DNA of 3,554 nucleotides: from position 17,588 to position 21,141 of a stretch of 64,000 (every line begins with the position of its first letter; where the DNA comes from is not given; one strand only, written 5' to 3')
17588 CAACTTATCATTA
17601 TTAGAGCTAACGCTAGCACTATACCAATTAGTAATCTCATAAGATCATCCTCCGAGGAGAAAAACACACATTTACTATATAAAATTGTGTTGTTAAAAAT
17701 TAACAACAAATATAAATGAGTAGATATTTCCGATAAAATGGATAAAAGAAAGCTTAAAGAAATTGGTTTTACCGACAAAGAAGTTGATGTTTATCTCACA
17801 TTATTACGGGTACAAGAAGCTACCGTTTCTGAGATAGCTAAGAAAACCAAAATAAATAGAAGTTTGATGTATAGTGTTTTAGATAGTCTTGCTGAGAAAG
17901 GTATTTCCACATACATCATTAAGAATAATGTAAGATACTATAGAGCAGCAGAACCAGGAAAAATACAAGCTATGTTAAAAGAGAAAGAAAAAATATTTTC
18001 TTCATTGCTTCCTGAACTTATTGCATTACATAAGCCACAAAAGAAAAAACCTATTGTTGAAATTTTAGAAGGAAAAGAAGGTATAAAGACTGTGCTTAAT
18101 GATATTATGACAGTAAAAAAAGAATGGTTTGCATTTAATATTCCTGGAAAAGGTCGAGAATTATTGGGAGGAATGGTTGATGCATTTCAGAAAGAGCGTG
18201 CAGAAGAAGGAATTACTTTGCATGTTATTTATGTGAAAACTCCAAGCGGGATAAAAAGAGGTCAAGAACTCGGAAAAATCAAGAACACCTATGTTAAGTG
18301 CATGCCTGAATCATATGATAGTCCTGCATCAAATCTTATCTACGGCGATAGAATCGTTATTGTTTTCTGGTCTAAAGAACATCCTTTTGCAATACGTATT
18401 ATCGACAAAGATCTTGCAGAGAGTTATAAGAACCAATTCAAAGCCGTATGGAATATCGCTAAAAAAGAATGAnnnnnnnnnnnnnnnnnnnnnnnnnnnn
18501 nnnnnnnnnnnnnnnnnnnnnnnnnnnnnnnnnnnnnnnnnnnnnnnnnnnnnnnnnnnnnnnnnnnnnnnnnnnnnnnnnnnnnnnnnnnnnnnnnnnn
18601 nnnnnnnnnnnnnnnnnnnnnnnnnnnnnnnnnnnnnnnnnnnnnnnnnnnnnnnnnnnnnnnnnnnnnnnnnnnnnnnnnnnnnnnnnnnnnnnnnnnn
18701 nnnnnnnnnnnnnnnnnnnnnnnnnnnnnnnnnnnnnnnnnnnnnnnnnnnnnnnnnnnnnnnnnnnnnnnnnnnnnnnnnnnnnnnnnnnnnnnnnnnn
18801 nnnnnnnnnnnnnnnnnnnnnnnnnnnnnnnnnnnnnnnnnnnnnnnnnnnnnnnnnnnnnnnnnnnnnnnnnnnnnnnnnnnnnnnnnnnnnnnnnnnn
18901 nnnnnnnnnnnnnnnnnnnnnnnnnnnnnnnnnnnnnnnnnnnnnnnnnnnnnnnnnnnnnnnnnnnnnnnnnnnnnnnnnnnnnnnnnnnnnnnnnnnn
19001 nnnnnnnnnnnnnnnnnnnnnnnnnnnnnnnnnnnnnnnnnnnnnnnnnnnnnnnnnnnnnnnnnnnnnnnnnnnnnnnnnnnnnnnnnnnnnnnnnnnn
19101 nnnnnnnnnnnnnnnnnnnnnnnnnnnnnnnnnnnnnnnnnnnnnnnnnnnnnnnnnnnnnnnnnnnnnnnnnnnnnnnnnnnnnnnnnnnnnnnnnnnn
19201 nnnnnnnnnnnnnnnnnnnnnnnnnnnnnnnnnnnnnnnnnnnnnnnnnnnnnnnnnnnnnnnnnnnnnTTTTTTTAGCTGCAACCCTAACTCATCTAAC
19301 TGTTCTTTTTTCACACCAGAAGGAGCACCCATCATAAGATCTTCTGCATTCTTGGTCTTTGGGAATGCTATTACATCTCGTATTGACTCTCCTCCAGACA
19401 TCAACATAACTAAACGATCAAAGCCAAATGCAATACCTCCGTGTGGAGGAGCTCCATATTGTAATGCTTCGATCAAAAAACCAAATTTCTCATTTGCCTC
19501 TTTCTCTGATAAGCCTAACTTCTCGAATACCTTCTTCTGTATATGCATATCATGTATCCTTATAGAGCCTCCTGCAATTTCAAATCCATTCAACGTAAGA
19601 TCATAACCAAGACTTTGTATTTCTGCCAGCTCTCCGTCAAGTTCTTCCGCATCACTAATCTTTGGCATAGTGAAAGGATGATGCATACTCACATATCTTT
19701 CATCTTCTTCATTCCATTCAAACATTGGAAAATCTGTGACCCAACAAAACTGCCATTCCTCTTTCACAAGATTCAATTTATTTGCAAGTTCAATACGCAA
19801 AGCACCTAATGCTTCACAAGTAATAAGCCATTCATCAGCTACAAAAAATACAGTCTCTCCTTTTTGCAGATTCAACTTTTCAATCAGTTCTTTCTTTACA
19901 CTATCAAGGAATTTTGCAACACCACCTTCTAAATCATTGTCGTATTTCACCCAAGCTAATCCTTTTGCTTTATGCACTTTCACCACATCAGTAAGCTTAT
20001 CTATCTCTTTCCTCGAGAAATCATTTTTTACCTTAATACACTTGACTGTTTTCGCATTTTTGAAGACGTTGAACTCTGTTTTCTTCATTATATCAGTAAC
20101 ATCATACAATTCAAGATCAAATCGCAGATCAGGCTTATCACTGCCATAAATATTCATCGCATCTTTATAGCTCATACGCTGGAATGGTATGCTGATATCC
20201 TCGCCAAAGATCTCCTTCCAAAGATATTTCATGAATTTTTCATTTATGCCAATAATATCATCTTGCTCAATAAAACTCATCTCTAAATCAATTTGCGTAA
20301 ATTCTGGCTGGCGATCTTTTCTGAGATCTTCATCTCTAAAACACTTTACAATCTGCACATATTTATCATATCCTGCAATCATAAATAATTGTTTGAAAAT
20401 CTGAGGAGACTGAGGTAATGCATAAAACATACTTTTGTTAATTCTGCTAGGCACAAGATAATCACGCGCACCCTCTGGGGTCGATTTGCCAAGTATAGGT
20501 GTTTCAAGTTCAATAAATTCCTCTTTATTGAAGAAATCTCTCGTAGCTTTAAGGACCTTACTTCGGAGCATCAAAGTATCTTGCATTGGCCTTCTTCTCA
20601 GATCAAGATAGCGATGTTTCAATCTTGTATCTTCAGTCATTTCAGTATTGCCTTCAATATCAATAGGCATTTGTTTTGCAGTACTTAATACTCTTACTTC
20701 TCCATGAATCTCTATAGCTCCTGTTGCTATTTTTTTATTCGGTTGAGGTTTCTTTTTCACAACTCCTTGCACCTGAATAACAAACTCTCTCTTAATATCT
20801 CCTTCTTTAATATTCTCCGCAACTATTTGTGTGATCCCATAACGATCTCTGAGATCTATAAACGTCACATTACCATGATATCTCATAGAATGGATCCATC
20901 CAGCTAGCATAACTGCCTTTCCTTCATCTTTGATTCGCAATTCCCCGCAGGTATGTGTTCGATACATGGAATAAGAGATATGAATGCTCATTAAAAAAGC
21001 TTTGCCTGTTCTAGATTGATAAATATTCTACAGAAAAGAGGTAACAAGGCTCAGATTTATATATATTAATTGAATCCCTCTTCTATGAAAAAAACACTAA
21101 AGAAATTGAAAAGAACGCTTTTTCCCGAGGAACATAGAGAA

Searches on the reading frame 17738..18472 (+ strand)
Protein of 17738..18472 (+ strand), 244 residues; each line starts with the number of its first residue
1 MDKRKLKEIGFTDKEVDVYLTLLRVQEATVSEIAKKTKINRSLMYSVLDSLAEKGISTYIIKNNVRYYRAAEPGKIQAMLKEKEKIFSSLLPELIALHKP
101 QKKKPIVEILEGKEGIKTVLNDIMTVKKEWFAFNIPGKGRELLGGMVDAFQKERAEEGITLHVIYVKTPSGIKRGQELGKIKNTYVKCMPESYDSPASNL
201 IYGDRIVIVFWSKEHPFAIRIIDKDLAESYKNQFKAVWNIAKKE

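Call 11: find_encoding_contigs(protein=window:17738-18472:+, flank=10000, max_places=10)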
Protein window:17738-18472:+ (244 aa): 1 contig read that carries it; 1 place shown.
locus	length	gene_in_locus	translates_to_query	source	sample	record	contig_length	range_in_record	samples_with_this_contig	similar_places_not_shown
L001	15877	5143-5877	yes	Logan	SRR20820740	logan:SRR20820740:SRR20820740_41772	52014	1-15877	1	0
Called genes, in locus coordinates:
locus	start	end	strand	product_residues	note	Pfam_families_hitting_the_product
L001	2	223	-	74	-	?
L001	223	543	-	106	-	PF01920:Prefoldin_2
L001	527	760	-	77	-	-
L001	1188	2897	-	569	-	PF02355:SecD_SecF_C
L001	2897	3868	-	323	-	PF02355:SecD_SecF_C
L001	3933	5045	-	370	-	PF13433:Peripla_BP_5, PF13458:Peripla_BP_6, PF01094:ANF_receptor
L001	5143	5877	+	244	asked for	PF01978:TrmB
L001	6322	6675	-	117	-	-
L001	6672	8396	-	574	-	PF01336:tRNA_anti-codon, PF00152:tRNA-synt_2, PF02938:GAD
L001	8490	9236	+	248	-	PF00089:Trypsin (weak), PF13365:Trypsin_2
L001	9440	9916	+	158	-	-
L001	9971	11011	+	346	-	PF13091:PLDc_2, PF00614:PLDc (faint), PF13091:PLDc_2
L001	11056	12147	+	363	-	-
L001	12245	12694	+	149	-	PF01938:TRAM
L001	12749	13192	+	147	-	PF00293:NUDIX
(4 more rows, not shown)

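Call 13: find_homologous_proteins(query=window:17738-18469:+, max_evalue=1e-10)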
Query window:17738-18469:+ (244 aa): 225 proteins with E <= 1e-10 among 712 candidates; the best 120 are listed.
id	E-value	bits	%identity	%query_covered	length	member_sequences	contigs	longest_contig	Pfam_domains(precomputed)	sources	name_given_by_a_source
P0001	2.3e-154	530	100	100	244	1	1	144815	PF01978.26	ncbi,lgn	-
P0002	2.4e-103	363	66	99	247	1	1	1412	PF01978.26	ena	-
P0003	4.2e-101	356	67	100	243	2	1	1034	PF01978.26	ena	-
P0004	5.9e-101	355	67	100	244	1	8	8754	PF01978.26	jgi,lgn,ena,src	-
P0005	2.0e-100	354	65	100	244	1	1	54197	PF01978.26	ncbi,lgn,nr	ncbi:MAG: helix-turn-helix domain-containing protein [Candidatus Nanoarchaeia archaeon]|nr:helix-tur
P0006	2.3e-100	353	67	99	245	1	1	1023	PF01978.26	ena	-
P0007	4.1e-100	352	67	98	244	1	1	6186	PF01978.26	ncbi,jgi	-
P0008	4.3e-100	352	67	98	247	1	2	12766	PF01978.26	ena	-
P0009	5.7e-100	352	65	100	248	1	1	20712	PF01978.26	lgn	-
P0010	7.2e-100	352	67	99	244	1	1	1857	PF01978.26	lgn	-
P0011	1.4e-99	351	67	98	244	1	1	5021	PF01978.26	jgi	jgi:predicted transcriptional regulator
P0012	2.4e-99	350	66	99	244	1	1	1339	PF01978.26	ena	-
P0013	2.4e-99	350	65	100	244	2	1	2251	PF01978.26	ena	-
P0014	3.2e-99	350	66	100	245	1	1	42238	PF01978.26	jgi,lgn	jgi:sugar-specific transcriptional regulator TrmB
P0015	6.3e-99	349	66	99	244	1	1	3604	PF01978.26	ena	-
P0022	4.3e-98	346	66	99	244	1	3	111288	PF01978.26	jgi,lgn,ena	-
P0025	5.2e-98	346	64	100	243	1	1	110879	PF01978.26,PF01022.27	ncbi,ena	-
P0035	1.4e-96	341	62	100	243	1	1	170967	PF01978.26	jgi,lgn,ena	-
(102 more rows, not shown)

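Call 14: find_encoding_contigs(protein=P0005, flank=3000, max_places=2)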
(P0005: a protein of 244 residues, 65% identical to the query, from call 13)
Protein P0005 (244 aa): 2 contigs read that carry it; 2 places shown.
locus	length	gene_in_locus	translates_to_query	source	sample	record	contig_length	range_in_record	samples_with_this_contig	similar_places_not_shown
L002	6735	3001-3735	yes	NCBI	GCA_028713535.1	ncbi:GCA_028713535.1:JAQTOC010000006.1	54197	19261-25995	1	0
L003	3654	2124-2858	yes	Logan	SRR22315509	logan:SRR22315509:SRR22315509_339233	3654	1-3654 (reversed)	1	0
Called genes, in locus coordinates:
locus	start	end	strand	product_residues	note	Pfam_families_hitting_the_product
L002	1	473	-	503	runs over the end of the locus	PF00478:IMPDH, PF00571:CBS (faint), PF00977:His_biosynth (faint), PF01070:FMN_dh, PF03060:NMO (weak)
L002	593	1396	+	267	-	PF00142:Fer4_NifH (faint), PF01656:CbiA, PF06564:CBP_BcsQ, PF10609:ParA, PF13500:AAA_26 (weak), PF13614:AAA_31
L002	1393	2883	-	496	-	PF02310:B12-binding (weak), PF04055:Radical_SAM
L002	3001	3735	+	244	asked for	PF01978:TrmB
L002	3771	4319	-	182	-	PF01928:CYTH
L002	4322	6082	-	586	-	PF01411:tRNA-synt_2c, PF07973:tRNA_SAD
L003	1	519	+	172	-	?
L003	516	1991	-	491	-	PF02310:B12-binding (weak), PF04055:Radical_SAM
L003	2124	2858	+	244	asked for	PF01978:TrmB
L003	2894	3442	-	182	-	PF01928:CYTH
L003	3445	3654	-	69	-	?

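Call 15: find_encoding_contigs(protein=P0022, flank=3000, max_places=2)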
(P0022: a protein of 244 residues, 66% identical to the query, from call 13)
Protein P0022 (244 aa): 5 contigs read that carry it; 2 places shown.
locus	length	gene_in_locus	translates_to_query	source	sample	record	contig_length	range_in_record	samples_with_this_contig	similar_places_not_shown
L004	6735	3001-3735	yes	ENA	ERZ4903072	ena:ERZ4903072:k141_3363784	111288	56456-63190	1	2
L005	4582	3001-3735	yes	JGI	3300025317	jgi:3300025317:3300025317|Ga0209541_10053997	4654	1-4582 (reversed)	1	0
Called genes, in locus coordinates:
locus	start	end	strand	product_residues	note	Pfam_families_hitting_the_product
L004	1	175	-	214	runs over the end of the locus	PF00535:Glycos_transf_2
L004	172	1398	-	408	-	PF01210:NAD_Gly3P_dh_N (weak), PF03446:NAD_binding_2 (weak), PF03721:UDPG_MGDP_dh_N, PF00984:UDPG_MGDP_dh, PF03720:UDPG_MGDP_dh_C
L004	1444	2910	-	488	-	PF02310:B12-binding (weak)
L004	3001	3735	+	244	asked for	PF01978:TrmB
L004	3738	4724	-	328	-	PF00953:Glycos_transf_4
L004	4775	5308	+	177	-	PF01569:PAP2, PF14378:PAP2_3 (weak), PF14360:PAP2_C (weak)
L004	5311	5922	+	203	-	PF05430:Methyltransf_30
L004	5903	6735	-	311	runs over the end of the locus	PF00106:adh_short (weak), PF01073:3Beta_HSD, PF01370:Epimerase, PF02719:Polysacc_synt_2 (faint), PF04321:RmlD_sub_bind, PF07993:NAD_binding_4 (faint), PF16363:GDP_Man_Dehyd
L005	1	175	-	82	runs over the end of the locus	?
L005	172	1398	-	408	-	PF01210:NAD_Gly3P_dh_N (weak), PF03446:NAD_binding_2 (weak), PF03721:UDPG_MGDP_dh_N, PF00984:UDPG_MGDP_dh, PF03720:UDPG_MGDP_dh_C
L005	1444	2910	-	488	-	PF02310:B12-binding (weak)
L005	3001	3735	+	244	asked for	PF01978:TrmB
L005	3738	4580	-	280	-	?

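Call 16: find_encoding_contigs(protein=P0025, flank=3000, max_places=2)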
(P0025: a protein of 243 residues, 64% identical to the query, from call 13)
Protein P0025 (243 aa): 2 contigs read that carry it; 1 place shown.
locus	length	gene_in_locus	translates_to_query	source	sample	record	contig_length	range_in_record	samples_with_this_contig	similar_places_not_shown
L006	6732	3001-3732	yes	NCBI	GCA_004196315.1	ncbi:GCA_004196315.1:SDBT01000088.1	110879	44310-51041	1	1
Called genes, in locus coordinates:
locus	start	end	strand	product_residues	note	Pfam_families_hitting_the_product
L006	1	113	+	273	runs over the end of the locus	PF03193:RsgA_GTPase (faint), PF01926:MMR_HSR1, PF02421:FeoB_N (weak)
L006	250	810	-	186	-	-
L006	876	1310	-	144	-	-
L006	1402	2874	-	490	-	-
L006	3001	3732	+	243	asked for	PF01978:TrmB, PF01022:HTH_5 (faint)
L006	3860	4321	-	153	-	PF03692:CxxCxxCC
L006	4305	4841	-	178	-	PF00293:NUDIX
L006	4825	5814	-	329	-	PF00348:polyprenyl_synt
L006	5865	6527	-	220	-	PF04967:HTH_10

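Call 17: find_encoding_contigs(protein=P0035, flank=3000, max_places=2)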
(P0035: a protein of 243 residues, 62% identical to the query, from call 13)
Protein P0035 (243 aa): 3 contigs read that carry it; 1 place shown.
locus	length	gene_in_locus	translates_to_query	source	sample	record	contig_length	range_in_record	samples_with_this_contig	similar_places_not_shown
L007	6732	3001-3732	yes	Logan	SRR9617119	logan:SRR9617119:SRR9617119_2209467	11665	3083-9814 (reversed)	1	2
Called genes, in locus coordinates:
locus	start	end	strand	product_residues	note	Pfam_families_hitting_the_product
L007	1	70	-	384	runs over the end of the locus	PF06114:Peptidase_M78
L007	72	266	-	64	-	-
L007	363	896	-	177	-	PF02834:LigT_PEase, PF10469:AKAP7_NLS (weak), PF13563:2_5_RNA_ligase2, PF02834:LigT_PEase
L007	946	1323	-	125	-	PF01938:TRAM, PF21579:PabTrmU54_TRAM_dom (weak)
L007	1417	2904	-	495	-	PF02310:B12-binding, PF04055:Radical_SAM (faint)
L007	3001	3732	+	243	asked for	PF01978:TrmB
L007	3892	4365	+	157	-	-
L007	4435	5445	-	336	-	PF14520:HHH_5, PF00154:RecA_N, PF08423:Rad51, PF06745:ATPase (weak)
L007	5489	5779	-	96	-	-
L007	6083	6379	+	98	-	-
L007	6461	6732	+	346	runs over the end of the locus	PF01944:SpoIIM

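Call 57: list_cluster_members(proteins=[P0001, P0121])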
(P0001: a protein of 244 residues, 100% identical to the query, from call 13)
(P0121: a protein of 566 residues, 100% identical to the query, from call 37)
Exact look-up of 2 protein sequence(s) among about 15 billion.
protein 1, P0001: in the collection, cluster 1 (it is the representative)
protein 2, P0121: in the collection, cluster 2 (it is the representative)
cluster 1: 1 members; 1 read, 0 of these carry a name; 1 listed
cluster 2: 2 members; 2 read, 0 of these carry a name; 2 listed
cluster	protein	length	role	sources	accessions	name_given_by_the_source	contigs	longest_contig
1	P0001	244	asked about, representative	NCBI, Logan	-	-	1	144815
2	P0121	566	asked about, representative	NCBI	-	-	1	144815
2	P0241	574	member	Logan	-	-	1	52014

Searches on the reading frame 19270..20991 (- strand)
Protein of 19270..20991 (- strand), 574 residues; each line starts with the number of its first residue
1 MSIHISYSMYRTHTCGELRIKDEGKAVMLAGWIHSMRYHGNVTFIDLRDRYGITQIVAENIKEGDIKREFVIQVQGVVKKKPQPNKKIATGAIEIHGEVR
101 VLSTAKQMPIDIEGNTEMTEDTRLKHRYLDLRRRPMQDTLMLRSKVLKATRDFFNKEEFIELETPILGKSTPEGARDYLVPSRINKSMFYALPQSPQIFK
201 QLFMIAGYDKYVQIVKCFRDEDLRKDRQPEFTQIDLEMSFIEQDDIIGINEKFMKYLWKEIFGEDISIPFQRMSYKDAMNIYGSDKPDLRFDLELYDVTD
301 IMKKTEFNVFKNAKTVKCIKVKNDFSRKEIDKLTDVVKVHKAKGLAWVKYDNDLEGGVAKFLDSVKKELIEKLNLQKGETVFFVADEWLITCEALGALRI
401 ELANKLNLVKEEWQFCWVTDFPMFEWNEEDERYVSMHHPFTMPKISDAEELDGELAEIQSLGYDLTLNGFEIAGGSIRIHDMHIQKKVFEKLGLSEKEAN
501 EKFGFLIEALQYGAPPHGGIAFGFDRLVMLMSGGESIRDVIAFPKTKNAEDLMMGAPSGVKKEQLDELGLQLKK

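Call 37: find_homologous_proteins(query=window:19270-20991:-, max_evalue=1e-100)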
Query window:19270-20991:- (574 aa): 7996 proteins with E <= 1e-100 among 8000 candidates; the best 120 are listed.
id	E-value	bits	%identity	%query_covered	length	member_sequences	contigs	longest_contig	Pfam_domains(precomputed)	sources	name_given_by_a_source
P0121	0.0e+0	1288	100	99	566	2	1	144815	PF01336.32,PF02938.20,PF00152.26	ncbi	-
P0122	3.5e-252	856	65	98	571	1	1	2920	PF01336.32,PF02938.20,PF00152.26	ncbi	-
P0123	2.5e-249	846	64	99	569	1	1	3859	PF01336.32,PF02938.20,PF00152.26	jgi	jgi:aspartyl-tRNA synthetase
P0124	8.1e-249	845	63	98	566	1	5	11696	PF01336.32,PF02938.20,PF00152.26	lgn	-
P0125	2.7e-246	836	62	99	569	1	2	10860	PF01336.32,PF02938.20,PF00152.26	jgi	jgi:aspartyl-tRNA synthetase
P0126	2.9e-243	826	63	98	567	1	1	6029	PF01336.32,PF02938.20,PF00152.26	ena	-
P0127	1.6e-227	774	62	99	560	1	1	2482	PF01409.26,PF01336.32,PF02938.20,PF00152.26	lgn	-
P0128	6.0e-227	773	60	99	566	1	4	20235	PF01409.26,PF01336.32,PF02938.20,PF00152.26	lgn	-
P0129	1.5e-226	771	59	98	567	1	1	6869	PF01336.32,PF02938.20,PF00152.26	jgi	-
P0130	3.6e-226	770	61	99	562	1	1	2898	PF01409.26,PF01336.32,PF02938.20,PF00152.26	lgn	-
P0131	1.1e-224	765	60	99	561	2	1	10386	PF01336.32,PF02938.20,PF00152.26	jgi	-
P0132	2.9e-224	764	58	98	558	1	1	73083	PF01409.26,PF01336.32,PF02938.20,PF00152.26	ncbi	ncbi:MAG: aspartate--tRNA ligase [Nanobdellota archaeon]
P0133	1.6e-223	761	60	99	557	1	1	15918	PF01336.32,PF02938.20,PF00152.26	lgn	-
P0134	3.2e-222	757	58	98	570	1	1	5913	PF01336.32,PF02938.20,PF00152.26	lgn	-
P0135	4.2e-222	757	59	99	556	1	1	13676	PF01336.32,PF02938.20,PF00152.26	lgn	-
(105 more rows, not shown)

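Call 38: find_encoding_contigs(protein=P0124, flank=4000, max_places=3)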
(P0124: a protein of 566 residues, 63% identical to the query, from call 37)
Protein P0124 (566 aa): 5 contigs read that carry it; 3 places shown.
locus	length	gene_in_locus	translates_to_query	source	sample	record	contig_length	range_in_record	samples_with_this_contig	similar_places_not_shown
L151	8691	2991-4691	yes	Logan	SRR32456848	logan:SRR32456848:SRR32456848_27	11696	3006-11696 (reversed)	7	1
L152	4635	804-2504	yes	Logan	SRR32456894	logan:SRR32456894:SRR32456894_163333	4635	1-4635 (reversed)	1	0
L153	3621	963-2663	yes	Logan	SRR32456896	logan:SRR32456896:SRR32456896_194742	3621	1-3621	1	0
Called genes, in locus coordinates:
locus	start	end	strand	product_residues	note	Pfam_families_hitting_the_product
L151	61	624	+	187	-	PF01997:Translin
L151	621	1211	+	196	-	-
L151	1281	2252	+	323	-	PF26233:NicX, PF02073:Peptidase_M29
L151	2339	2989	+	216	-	PF13483:Lactamase_B_3, PF12706:Lactamase_B_2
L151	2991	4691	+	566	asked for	PF01336:tRNA_anti-codon, PF00152:tRNA-synt_2, PF02938:GAD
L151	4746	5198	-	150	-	PF13404:HTH_AsnC-type, PF13412:HTH_24, PF08279:HTH_11, PF01037:AsnC_trans_reg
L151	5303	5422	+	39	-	-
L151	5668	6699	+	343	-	PF03590:AsnA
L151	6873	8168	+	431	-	PF01336:tRNA_anti-codon, PF00152:tRNA-synt_2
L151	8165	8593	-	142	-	-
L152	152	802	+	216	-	PF13483:Lactamase_B_3, PF12706:Lactamase_B_2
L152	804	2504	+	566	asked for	PF01336:tRNA_anti-codon, PF00152:tRNA-synt_2, PF02938:GAD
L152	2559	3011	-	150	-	PF13404:HTH_AsnC-type, PF13412:HTH_24, PF08279:HTH_11, PF01037:AsnC_trans_reg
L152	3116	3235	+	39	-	-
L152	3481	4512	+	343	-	PF03590:AsnA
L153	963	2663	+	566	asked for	PF01336:tRNA_anti-codon, PF00152:tRNA-synt_2, PF02938:GAD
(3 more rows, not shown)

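Call 39: find_encoding_contigs(protein=P0125, flank=4000, max_places=3)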
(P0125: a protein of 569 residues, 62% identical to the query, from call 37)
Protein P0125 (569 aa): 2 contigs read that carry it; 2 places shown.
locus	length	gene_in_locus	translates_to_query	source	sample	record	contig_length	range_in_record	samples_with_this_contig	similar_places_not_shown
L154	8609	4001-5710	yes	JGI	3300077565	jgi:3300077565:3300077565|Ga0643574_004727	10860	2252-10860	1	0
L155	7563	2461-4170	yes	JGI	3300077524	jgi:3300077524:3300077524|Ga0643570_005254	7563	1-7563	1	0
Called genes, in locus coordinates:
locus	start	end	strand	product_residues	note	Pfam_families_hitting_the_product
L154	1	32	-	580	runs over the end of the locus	-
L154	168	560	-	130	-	-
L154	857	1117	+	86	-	PF01247:Ribosomal_L35Ae, PF01782:RimM (faint)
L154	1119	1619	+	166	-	PF06271:RDD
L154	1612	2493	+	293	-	PF01972:SDH_protease (weak), PF25145:NfeD1b_N (weak), PF01343:Peptidase_S49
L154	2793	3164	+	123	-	-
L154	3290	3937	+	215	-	PF13483:Lactamase_B_3, PF12706:Lactamase_B_2, PF00753:Lactamase_B (faint)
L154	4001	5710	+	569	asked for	PF01336:tRNA_anti-codon, PF00152:tRNA-synt_2, PF02938:GAD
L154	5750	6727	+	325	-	PF25218:TseH, PF20405:DUF6695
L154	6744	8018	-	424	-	PF00282:Pyridoxal_deC, PF01212:Beta_elim_lyase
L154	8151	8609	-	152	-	?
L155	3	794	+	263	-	?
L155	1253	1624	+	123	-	-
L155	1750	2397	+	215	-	PF13483:Lactamase_B_3, PF12706:Lactamase_B_2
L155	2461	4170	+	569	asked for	PF01336:tRNA_anti-codon, PF00152:tRNA-synt_2, PF02938:GAD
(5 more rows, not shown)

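Call 40: find_encoding_contigs(protein=P0126, flank=4000, max_places=3)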
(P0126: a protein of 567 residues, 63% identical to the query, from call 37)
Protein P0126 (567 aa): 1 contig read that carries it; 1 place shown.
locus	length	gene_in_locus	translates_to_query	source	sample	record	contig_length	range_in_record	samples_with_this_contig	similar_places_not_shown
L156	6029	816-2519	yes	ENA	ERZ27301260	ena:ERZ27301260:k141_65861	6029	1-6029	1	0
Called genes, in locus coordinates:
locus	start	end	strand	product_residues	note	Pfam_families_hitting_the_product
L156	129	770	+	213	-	PF13483:Lactamase_B_3, PF12706:Lactamase_B_2, PF00753:Lactamase_B (faint)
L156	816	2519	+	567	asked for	PF01336:tRNA_anti-codon, PF00152:tRNA-synt_2, PF02938:GAD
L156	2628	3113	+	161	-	-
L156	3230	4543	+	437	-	PF01336:tRNA_anti-codon, PF00152:tRNA-synt_2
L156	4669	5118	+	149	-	-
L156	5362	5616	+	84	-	-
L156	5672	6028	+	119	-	?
